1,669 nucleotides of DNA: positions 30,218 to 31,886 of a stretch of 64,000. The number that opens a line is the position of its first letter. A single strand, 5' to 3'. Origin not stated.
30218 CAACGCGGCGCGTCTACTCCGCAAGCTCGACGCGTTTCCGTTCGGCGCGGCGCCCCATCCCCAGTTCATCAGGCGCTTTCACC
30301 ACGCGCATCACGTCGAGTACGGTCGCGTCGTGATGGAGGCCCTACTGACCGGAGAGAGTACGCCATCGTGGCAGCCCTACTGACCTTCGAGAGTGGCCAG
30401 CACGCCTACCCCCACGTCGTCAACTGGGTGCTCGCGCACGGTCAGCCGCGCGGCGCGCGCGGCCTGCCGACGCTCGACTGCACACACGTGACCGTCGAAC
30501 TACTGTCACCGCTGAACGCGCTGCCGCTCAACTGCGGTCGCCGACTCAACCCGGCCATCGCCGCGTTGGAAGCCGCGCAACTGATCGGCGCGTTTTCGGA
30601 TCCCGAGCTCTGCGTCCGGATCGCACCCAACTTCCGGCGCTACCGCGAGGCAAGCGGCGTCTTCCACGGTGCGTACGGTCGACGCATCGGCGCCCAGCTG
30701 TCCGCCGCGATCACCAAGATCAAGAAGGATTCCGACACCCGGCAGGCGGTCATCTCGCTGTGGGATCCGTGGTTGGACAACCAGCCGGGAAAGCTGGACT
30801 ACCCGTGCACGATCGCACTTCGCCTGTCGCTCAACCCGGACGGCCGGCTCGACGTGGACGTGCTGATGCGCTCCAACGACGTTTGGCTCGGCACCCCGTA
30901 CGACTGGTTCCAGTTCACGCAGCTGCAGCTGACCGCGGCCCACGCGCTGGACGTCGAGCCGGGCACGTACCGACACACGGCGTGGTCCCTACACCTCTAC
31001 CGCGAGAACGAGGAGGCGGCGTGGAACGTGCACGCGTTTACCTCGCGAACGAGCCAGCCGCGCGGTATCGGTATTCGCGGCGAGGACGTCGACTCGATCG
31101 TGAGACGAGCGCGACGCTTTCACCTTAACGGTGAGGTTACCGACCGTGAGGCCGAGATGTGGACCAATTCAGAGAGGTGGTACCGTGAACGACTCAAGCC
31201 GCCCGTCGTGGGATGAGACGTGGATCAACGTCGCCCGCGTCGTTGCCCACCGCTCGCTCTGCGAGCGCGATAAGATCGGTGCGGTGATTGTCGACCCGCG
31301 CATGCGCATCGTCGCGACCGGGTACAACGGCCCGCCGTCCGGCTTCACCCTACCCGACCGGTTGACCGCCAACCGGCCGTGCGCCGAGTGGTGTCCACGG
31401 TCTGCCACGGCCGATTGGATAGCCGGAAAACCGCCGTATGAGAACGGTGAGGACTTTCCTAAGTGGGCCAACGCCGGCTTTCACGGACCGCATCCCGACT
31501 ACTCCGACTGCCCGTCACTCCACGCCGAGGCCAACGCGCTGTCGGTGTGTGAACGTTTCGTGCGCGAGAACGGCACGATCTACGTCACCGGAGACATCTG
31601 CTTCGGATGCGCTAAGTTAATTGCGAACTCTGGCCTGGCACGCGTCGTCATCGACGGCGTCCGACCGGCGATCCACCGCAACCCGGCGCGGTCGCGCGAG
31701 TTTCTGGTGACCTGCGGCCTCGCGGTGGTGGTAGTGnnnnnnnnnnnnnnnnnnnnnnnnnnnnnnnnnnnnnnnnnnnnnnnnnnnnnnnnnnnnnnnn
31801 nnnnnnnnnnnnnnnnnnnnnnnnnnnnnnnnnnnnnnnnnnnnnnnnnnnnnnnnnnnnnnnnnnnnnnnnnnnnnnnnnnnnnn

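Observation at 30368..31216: Thymidylate-synthase paralogue with the Asn-to-Asp switch expected for a dCMP hydroxymethylase/methylase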

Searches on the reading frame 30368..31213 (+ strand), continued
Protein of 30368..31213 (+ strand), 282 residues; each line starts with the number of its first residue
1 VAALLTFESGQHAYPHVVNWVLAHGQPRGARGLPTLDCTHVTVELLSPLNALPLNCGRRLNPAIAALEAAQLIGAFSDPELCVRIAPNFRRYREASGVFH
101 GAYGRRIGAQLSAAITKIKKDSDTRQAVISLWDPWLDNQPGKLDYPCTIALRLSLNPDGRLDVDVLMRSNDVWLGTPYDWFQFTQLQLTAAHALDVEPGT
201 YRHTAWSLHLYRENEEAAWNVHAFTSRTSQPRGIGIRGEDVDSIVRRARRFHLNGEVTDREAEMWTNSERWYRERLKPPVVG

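Call 49: find_encoding_contigs(protein=P0016, flank=10000, max_places=2)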
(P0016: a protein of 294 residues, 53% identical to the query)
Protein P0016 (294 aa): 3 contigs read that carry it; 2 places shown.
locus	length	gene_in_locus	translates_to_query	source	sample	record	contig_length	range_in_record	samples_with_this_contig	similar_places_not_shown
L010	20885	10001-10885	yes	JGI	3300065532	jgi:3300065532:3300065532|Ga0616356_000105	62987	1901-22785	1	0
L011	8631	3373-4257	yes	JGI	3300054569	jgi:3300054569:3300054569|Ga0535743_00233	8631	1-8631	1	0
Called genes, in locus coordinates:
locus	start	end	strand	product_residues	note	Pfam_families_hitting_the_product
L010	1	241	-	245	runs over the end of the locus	PF02585:PIG-L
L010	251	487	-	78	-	-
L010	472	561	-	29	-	-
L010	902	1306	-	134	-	-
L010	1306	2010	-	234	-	PF02511:Thy1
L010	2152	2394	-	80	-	-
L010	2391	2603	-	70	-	-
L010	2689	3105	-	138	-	PF03995:Inhibitor_I36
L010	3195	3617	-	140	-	-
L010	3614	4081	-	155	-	-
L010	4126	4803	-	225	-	-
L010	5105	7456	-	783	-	PF09250:Prim-Pol, PF08706:D5_N, PF19263:DUF5906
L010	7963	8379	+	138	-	-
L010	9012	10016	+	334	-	-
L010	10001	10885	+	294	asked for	PF00303:Thymidylat_synt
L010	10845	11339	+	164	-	PF00383:dCMP_cyt_deam_1, PF14437:MafB19-deam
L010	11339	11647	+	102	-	-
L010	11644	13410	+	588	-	PF01612:DNA_pol_A_exo1, PF00476:DNA_pol_A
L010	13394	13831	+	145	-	-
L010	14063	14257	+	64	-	-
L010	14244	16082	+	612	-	PF00176:SNF2-rel_dom, PF04851:ResIII (faint), PF00271:Helicase_C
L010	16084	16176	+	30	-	-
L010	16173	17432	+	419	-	PF13560:HTH_31 (weak), PF12705:PDDEXK_1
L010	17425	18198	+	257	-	PF13479:AAA_24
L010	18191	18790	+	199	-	PF05037:DUF669 (weak)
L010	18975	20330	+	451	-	-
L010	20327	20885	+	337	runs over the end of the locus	-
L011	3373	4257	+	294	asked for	PF00303:Thymidylat_synt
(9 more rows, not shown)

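Call 57: search_protein_families(library=ncbifam, proteins=[window:30368-31213:+], max_evalue=0.01)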
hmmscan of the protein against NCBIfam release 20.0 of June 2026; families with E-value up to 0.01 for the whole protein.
window:30368-31213:+ (282 aa): 7 families
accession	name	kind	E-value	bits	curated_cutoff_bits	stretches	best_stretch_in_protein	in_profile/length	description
TIGR03283.1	thy_syn_methano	equivalog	1.4e-13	50.8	174.55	1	109-214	95-197/201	thymidylate synthase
NF002497.0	PRK01827.1-3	equivalog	1.3e-12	47.6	327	1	105-217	107-215/264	thymidylate synthase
NF002495.0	PRK01827.1-1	equivalog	4.8e-12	46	327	1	109-231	117-241/279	thymidylate synthase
TIGR03284.1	thym_sym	equivalog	1.6e-11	43.9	108.35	1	102-216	136-246/296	thymidylate synthase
NF002496.0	PRK01827.1-2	equivalog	3.5e-11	42.7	325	1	109-215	164-267/318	thymidylate synthase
NF002499.0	PRK01827.1-5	equivalog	6.5e-09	35.4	405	1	103-216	105-214/264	thymidylate synthase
NF002498.0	PRK01827.1-4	equivalog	0.0019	17.6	427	1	109-219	124-231/283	thymidylate synthase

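Call 77: find_encoding_contigs(protein=P0051, flank=10000, max_places=1)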
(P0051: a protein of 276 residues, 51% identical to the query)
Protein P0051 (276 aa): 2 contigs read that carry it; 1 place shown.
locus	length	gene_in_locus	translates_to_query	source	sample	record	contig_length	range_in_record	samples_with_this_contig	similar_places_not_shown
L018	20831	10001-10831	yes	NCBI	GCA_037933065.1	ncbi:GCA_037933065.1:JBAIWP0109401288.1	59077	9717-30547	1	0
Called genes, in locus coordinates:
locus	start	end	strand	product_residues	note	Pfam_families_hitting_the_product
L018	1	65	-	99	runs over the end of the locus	-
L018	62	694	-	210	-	-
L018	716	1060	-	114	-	-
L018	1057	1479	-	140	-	-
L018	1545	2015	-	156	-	-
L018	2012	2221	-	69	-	-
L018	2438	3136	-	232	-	-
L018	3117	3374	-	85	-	-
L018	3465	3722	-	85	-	-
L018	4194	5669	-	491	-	PF08706:D5_N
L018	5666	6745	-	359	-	PF09250:Prim-Pol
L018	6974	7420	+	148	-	-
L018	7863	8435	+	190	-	-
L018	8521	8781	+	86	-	-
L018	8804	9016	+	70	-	-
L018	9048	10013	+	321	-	-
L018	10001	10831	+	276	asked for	PF00303:Thymidylat_synt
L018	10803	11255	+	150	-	PF00383:dCMP_cyt_deam_1, PF14437:MafB19-deam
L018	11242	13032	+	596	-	PF01612:DNA_pol_A_exo1, PF00476:DNA_pol_A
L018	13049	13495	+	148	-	-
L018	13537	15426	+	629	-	PF00176:SNF2-rel_dom, PF04851:ResIII (faint), PF00271:Helicase_C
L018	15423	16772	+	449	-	PF12705:PDDEXK_1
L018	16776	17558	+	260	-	PF13479:AAA_24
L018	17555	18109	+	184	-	PF05037:DUF669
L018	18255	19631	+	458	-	-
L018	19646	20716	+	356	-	-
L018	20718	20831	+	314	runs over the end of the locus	PF01073:3Beta_HSD, PF01370:Epimerase, PF04321:RmlD_sub_bind, PF16363:GDP_Man_Dehyd, PF07993:NAD_binding_4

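Call 78: find_encoding_contigs(protein=P0091, flank=10000, max_places=1)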
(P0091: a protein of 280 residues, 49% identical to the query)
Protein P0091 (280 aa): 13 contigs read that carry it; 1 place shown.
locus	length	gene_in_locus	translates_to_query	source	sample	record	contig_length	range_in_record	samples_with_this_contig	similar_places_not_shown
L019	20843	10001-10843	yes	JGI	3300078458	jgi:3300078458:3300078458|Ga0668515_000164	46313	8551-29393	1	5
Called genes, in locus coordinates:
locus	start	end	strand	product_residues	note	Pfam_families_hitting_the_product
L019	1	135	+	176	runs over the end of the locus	PF11753:DUF3310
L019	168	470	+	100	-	-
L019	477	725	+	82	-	-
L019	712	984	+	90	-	-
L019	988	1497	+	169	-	-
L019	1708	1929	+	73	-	-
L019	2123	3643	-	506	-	PF08706:D5_N, PF13191:AAA_16 (faint), PF19263:DUF5906 (faint)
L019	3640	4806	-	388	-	-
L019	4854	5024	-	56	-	-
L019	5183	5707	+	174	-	-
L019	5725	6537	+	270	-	PF00112:Peptidase_C1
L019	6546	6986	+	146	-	-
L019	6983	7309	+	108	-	-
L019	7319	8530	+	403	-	PF08421:Methyltransf_13, PF13489:Methyltransf_23, PF08241:Methyltransf_11, PF08242:Methyltransf_12, PF13649:Methyltransf_25 (weak), PF08484:Methyltransf_14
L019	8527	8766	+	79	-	-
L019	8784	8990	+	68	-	-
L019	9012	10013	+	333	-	PF02223:Thymidylate_kin (faint)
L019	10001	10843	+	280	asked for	PF00303:Thymidylat_synt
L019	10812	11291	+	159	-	PF00383:dCMP_cyt_deam_1, PF14437:MafB19-deam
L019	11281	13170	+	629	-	PF01612:DNA_pol_A_exo1, PF00476:DNA_pol_A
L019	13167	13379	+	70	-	-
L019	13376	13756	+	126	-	-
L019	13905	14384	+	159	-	-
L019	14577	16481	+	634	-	PF00176:SNF2-rel_dom, PF00271:Helicase_C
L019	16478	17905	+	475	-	PF12705:PDDEXK_1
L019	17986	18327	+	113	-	-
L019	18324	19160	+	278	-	PF13479:AAA_24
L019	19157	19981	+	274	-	PF05037:DUF669 (weak)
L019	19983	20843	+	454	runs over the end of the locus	-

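Call 84: fold_search(model_id=the predicted structure, library=viral)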
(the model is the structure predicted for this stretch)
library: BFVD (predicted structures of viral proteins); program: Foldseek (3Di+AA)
matches with E <= 10: 252; with E <= 0.001: 44
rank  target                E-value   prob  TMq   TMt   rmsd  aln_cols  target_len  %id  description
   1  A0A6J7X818            6.4e-27  1.00  0.89  0.91   2.1       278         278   35  Thymidylate synthase/dCMP hydroxymethylase domain containing protein [uncultured Caudovirales phage]
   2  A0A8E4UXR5            1.0e-17  1.00  0.78  0.62   3.3       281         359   21  Thymidylate synthase [Maribacter phage Colly_1]
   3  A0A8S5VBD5            1.2e-17  1.00  0.71  0.81   4.5       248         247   26  thymidylate synthase [Myoviridae sp. ctbEa13]
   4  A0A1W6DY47            1.5e-17  1.00  0.81  0.61   4.2       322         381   19  Putative thymidylate synthase [Aeromonas phage phiA8-29]
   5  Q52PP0                1.3e-16  1.00  0.72  0.74   4.2       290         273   18  Putative thymidylate synthase [Xanthomonas phage Xp15]
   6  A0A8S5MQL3            3.2e-15  1.00  0.68  0.48   6.5       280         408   20  CMP/dCMP-type deaminase domain-containing protein [Myoviridae sp. ctOAa14]
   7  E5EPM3                7.6e-15  1.00  0.67  0.80   3.0       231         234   26  Gp42 dCMP hydroxymethylase [Acinetobacter phage Acj9]
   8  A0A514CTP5            1.6e-14  1.00  0.68  0.49   5.3       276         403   20  (no name in the UniProt tables at hand)
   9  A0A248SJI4            5.2e-14  1.00  0.66  0.63   5.2       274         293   16  (no name in the UniProt tables at hand)
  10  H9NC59                8.3e-14  1.00  0.65  0.77   3.7       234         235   20  (no name in the UniProt tables at hand)
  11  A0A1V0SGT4            9.4e-14  1.00  0.66  0.43   4.5       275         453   17  thymidylate synthase [Hokovirus HKV1]
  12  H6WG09                5.7e-13  1.00  0.62  0.63   3.0       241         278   21  thymidylate synthase [Cyanophage S-TIM5]
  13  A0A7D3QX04            8.6e-13  1.00  0.66  0.66   4.7       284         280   17  Thymidylate synthase/dCMp hydroxymethylase [Fadolivirus 2]
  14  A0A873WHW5            1.2e-12  1.00  0.65  0.65   4.1       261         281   18  Thymidylate synthase [Providencia phage PSTCR5]
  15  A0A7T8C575            2.1e-12  1.00  0.60  0.60   3.9       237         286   22  (no name in the UniProt tables at hand)
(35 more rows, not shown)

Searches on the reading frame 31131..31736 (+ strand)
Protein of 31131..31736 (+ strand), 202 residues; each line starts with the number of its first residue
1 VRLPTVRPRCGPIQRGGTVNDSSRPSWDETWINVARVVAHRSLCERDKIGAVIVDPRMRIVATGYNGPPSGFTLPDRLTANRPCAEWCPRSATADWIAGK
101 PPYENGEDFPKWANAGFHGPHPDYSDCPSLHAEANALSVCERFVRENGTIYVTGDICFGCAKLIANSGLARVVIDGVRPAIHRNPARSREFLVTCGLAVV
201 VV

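Call 5: search_protein_families(library=pfam, proteins=[window:31131-31736:+], max_evalue=0.01)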
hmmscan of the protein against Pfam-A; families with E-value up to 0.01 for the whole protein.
window:31131-31736:+ (202 aa): 2 families
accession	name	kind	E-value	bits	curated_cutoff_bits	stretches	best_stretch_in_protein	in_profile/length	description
PF00383.29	dCMP_cyt_deam_1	-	4.8e-14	52.5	25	1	26-174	2-100/102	Cytidine and deoxycytidylate deaminase zinc-binding region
PF14437.12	MafB19-deam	-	9.4e-10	39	27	1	29-175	5-100/142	MafB19-like deaminase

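Call 12: search_protein_families(library=phrogs, proteins=[window:31131-31736:+], max_evalue=0.001)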
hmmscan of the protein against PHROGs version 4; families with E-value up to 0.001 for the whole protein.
window:31131-31736:+ (202 aa): 5 families
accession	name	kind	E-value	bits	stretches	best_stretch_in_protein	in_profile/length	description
phrog_174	-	DNA, RNA and nucleotide metabolism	1.4e-34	121.3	1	22-199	111-244/384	dCMP deaminase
phrog_2369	-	DNA, RNA and nucleotide metabolism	5.1e-25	89.7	2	24-73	2-50/195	dCMP deaminase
phrog_20806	-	DNA, RNA and nucleotide metabolism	1.6e-10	42.1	1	125-174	12-61/97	deoxycytidinylate deaminase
phrog_18355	-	DNA, RNA and nucleotide metabolism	3.3e-10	40.9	1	130-173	3-46/52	deoxycytidinylate deaminase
phrog_20648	-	DNA, RNA and nucleotide metabolism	2.7e-05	24.5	0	130-174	72-117/311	dCMP deaminase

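Call 57: search_protein_families(library=ncbifam, proteins=[window:31131-31736:+], max_evalue=0.01)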
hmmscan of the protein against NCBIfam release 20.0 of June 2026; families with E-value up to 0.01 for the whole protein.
window:31131-31736:+ (202 aa): 3 families
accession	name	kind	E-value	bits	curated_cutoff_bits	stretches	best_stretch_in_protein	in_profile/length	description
TIGR02571.1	ComEB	equivalog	1.4e-13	51.1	219.45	2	24-70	2-47/151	ComE operon protein 2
NF041025.1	antiphage_deaminase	equivalog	4.1e-12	45.7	400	2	22-70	214-262/437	anti-phage dCTP deaminase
NF008113.2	PRK10860.1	equivalog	0.0022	17.8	150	0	128-174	53-103/165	tRNA adenosine(34) deaminase TadA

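Call 79: search_solved_structures(query=window:31185-31736:+, max_evalue=0.001)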
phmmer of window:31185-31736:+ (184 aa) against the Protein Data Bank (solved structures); distinct sequences matched with E-value up to 0.001: 5.
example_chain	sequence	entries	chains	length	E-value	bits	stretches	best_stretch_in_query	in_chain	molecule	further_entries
1vq2_A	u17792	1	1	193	1.9e-11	47.2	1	12-155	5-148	DEOXYCYTIDYLATE DEAMINASE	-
2hvv_A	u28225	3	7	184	9.4e-11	45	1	5-50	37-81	deoxycytidylate deaminase | Putative deoxycytidylate deaminase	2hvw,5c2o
4p9c_A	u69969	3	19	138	5.8e-08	35.9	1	6-55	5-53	Deoxycytidylate deaminase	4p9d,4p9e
2w4l_A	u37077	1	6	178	2.8e-07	33.7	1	8-63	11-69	DEOXYCYTIDYLATE DEAMINASE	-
7fh4_A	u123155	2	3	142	2.4e-06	30.6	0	112-157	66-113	CMP/dCMP-type deaminase domain-containing protein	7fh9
